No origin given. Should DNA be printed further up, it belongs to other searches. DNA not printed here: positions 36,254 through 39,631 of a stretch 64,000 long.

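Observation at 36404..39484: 1026-aa chimera: Clp-N-like domain plus two AAA+ modules with every ATPase motif ablated, fused to an apparently intact FtsH-type (M41) zinc protease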

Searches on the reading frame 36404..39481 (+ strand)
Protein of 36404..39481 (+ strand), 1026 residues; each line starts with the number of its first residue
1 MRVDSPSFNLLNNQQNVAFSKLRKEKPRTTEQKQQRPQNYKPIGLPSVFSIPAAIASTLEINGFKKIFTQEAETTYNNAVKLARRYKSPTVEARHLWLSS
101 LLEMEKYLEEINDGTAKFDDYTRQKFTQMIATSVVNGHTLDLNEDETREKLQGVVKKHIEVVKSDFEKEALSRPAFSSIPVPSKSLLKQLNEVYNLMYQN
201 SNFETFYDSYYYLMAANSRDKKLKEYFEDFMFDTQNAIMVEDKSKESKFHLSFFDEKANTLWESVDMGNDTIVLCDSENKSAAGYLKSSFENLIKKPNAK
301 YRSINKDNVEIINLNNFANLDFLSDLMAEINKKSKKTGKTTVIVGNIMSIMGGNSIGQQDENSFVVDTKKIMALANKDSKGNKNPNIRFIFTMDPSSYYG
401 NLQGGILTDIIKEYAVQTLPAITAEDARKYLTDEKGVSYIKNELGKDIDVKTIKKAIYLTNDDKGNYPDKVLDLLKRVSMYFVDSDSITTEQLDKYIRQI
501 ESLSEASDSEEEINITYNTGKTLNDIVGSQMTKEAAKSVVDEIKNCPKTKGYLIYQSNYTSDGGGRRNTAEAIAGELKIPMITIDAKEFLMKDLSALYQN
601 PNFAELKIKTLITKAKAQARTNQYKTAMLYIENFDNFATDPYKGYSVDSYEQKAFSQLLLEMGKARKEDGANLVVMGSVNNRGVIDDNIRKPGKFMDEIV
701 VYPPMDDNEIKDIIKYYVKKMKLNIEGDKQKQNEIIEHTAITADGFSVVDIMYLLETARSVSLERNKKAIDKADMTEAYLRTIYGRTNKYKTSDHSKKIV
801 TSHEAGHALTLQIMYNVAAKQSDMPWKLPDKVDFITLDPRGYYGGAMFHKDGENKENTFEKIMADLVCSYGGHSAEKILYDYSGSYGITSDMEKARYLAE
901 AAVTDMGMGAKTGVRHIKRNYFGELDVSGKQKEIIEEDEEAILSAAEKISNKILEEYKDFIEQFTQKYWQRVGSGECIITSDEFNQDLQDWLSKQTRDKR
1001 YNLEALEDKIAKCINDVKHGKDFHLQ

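Call 4: search_protein_families(library=pfam, proteins=[window:36404-39481:+], max_evalue=10)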
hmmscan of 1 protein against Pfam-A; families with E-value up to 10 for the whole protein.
window:36404-39481:+ (1026 aa): 5 families
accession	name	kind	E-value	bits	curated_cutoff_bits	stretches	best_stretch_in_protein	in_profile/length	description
PF01434.24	Peptidase_M41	-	2.6e-17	63.7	29.9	1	792-967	3-176/191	Peptidase family M41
PF00004.35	AAA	-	1.7e-08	35.4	21.2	1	562-699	7-127/131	ATPase family associated with various cellular activities (AAA)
PF19914.5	WEF-hand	-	0.11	13.8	27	1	486-531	17-64/81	Wolframin EF-hand domain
PF09573.16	RE_TaqI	-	0.35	10.7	26.1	1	190-237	40-87/229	TaqI restriction endonuclease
PF14521.12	Aspzincin_M35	-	0.37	11.7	30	1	701-779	61-140/142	Lysine-specific metallo-endopeptidase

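Call 5: search_protein_families(library=ncbifam, proteins=[window:36404-39481:+], max_evalue=10)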
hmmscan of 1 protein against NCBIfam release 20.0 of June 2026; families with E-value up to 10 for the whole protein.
window:36404-39481:+ (1026 aa): 4 families
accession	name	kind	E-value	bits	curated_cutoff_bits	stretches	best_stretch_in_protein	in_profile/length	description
TIGR01241.2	FtsH_fam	equivalog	8e-35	120.7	600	1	520-967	158-586/598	ATP-dependent zinc metalloprotease FtsH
NF008004.0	PRK10733.1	equivalog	6.7e-19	67.3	1008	1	522-913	150-514/644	ATP-dependent zinc metalloprotease FtsH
TIGR01243.1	CDC48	subfamily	1.5e-10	40.1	802.65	1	560-765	219-399/733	CDC48 family AAA ATPase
TIGR03689.1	pup_AAA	equivalog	1.8e-05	23.7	504.75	1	605-790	271-453/512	proteasome ATPase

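Call 6: search_solved_structures(query=window:36404-39481:+, max_evalue=10, show_alignments=3)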
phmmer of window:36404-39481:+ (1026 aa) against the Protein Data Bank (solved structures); distinct sequences matched with E-value up to 10: 124 (the best 60 are shown).
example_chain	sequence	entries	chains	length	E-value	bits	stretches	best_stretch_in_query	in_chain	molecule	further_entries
6gcn_A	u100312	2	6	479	1.6e-20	76.4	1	522-970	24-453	ATP-dependent zinc metalloprotease FtsH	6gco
4ww0_A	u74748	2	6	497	4.4e-20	74.9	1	521-971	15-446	ATP-dependent zinc metalloprotease FtsH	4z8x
2dhr_A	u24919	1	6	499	9e-19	70.6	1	521-970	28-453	FtsH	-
4eiw_A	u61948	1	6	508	9.6e-19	70.5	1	521-970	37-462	ATP-dependent zinc metalloprotease FtsH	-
8vw9_A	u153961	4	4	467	1.5e-18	69.9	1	521-968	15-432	ATP-dependent zinc metalloprotease FtsH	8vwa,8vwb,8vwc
2ce7_A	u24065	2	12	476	4.4e-18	68.3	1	521-969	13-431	CELL DIVISION PROTEIN FTSH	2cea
3kds_E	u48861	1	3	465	1.1e-17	67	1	521-967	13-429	Cell division protein FtsH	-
7tdo_A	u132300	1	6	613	1.2e-17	66.8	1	521-966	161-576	ATP-dependent zinc metalloprotease FtsH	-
7zbh_A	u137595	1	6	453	8.1e-17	64.1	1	522-914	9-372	ATP-dependent zinc metalloprotease FtsH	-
6nyy_A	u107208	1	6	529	5.4e-16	61.4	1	562-961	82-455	AFG3-like protein 2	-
7vhp_A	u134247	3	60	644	8e-16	60.8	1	560-914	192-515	ATP-dependent zinc metalloprotease FtsH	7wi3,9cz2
7wi4_A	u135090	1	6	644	2.1e-15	59.5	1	560-914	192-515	ATP-dependent zinc metalloprotease FtsH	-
5vc7_A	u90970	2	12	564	4e-15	58.5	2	560-771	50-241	VCP-like ATPase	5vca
5g4g_A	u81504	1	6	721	8.8e-15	57.4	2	560-771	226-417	VCP-LIKE ATPASE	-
5g4f_A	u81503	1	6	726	9e-15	57.4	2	560-771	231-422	VCP-LIKE ATPASE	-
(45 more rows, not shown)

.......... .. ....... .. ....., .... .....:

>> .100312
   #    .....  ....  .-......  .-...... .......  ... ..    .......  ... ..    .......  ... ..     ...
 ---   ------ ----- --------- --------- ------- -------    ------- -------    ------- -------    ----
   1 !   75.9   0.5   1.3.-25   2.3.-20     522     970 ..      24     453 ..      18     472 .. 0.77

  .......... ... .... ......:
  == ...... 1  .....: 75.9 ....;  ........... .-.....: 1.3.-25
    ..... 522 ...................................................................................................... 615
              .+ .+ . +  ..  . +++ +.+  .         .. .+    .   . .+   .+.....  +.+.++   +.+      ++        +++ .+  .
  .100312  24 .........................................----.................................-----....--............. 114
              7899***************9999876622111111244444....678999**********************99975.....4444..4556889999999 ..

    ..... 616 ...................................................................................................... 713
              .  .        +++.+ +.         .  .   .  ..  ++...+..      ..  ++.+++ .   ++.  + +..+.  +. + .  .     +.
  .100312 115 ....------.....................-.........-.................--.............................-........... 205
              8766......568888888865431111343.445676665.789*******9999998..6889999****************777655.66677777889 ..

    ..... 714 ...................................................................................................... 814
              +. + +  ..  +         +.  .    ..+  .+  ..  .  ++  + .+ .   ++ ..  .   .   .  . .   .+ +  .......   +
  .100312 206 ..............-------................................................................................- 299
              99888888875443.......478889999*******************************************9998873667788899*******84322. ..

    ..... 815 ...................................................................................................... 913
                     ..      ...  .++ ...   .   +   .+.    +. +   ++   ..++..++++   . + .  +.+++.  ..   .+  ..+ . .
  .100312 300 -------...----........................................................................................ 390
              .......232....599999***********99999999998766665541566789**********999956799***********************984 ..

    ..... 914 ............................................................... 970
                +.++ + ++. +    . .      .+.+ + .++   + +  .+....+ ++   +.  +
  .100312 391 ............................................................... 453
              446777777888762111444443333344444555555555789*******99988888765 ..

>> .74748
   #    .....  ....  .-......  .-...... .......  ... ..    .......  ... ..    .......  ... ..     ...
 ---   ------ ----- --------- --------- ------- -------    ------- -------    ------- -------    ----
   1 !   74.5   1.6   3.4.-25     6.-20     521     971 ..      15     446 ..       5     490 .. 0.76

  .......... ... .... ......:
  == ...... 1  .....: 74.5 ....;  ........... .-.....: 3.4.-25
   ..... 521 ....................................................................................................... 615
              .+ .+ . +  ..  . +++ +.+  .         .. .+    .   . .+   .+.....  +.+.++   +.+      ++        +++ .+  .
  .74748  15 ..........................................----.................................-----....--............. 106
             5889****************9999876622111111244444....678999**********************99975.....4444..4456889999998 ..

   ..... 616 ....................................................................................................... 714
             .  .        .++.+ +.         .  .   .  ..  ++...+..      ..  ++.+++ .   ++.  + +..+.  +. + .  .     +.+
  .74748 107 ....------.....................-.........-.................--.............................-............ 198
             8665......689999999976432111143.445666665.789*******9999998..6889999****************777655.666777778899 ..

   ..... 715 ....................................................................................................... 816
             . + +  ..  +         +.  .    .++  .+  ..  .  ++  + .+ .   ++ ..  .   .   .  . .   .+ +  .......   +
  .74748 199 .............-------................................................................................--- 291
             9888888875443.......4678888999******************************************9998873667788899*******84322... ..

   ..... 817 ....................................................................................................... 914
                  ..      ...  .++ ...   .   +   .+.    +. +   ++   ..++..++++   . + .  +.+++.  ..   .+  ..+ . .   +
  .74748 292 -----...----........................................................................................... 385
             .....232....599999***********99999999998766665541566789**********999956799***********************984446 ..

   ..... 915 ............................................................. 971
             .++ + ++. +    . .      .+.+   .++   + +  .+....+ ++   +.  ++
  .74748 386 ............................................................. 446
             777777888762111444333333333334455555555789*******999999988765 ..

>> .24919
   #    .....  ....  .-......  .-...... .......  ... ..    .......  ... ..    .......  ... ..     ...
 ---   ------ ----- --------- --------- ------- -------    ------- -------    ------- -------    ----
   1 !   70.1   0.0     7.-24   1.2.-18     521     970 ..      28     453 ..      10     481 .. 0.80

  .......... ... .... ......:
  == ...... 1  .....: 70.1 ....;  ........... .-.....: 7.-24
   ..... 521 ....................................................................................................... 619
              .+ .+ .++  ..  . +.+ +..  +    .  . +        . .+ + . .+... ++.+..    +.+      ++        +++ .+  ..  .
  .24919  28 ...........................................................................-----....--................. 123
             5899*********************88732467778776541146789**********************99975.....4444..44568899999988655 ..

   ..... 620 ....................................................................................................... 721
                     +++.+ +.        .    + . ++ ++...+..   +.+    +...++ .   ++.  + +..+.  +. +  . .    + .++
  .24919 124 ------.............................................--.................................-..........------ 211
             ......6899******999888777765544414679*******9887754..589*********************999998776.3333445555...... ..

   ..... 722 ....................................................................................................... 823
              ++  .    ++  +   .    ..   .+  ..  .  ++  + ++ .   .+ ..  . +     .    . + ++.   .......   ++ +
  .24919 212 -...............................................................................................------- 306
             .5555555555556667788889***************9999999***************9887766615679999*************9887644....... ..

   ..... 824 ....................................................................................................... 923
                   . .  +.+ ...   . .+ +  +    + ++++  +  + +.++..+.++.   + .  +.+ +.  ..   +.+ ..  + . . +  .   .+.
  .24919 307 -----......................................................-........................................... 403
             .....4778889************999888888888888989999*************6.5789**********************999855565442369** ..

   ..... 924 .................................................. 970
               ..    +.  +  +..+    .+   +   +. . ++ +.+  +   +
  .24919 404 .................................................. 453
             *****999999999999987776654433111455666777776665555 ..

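Call 7: find_homologous_proteins(query=window:36404-39481:+)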
Query window:36404-39481:+ (1026 aa): 7 proteins with E <= 0.001 among 8000 candidates.
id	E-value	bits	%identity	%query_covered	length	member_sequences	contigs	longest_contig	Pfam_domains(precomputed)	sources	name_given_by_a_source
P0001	0.0e+0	2284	100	100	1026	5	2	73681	PF00004.36,PF01434.25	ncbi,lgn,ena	-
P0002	0.0e+0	1941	94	90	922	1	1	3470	PF00004.36,PF01434.25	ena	-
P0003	0.0e+0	1197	53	99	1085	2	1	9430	PF00004.36,PF01434.25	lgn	-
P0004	0.0e+0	1177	53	99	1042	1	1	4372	PF00004.36,PF01434.25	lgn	-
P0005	1.9e-247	842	44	97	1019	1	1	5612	PF00004.36,PF01434.25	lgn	-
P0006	1.0e-10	59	23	45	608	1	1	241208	PF23902.1,PF06480.21,PF00004.36,PF17862.8,PF01434.25,PF07728.21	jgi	jgi:cell division protease FtsH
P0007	3.1e-7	47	21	43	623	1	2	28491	PF13173.13,PF00004.36,PF17862.8,PF01434.25,PF07728.21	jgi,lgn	-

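Call 11: list_cluster_members(proteins=[P0001, P0003, P0004, P0005])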
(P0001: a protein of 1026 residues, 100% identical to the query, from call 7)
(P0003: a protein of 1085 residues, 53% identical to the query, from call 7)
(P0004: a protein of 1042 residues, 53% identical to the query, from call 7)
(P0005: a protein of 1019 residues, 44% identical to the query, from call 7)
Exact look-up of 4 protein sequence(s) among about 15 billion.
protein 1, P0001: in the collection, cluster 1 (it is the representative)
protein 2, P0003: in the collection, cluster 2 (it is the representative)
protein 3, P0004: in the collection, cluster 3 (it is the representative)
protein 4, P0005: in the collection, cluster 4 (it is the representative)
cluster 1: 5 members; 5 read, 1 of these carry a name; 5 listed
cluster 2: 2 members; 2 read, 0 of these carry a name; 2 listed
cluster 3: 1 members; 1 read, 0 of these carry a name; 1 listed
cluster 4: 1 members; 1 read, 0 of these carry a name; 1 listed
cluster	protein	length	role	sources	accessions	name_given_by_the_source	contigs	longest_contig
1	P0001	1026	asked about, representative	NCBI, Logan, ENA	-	-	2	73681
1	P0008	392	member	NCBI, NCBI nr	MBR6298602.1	MAG: hypothetical protein IKR34_05100, partial [Candidatus Gastranaerophilales bacterium] | hypothetical protein [Candidatus Gastranaerophilales bacterium]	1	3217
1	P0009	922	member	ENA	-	-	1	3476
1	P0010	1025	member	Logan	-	-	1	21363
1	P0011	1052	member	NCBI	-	-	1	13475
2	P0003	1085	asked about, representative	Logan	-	-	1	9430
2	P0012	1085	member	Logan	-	-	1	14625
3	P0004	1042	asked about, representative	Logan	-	-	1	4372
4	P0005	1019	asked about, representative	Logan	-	-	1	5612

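Call 20: find_encoding_contigs(protein=P0003, flank=6000, max_places=3)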
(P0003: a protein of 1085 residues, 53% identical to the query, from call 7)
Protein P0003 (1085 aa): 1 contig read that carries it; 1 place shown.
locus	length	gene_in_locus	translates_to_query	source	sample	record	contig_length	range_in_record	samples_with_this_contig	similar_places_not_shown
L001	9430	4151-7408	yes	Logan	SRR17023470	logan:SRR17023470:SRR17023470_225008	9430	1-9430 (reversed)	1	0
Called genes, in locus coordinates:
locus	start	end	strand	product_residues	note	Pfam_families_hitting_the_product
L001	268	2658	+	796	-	PF17191:RecG_wedge, PF00270:DEAD, PF04851:ResIII, PF00271:Helicase_C, PF19833:RecG_dom3_C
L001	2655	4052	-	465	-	PF18073:Zn_ribbon_LapB, PF03796:DnaB_C, PF05621:TniB (weak), PF06745:ATPase, PF13481:AAA_25, PF13401:AAA_22, PF06745:ATPase, PF13541:ChlI, +3 more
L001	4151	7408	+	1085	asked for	PF00004:AAA, PF01434:Peptidase_M41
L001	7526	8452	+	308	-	-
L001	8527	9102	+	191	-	PF03099:BPL_LplA_LipB, PF21948:LplA-B_cat (weak)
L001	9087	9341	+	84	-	PF04277:OAD_gamma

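Call 21: find_encoding_contigs(protein=P0005, flank=6000, max_places=3)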
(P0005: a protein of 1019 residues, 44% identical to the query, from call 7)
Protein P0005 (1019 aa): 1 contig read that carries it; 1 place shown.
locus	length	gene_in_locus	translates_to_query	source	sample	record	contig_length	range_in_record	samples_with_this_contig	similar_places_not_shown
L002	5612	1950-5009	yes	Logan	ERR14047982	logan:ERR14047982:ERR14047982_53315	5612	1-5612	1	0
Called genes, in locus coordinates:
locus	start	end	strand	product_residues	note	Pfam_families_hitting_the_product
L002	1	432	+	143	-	?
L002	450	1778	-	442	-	-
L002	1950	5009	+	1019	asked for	PF00004:AAA, PF01434:Peptidase_M41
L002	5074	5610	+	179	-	?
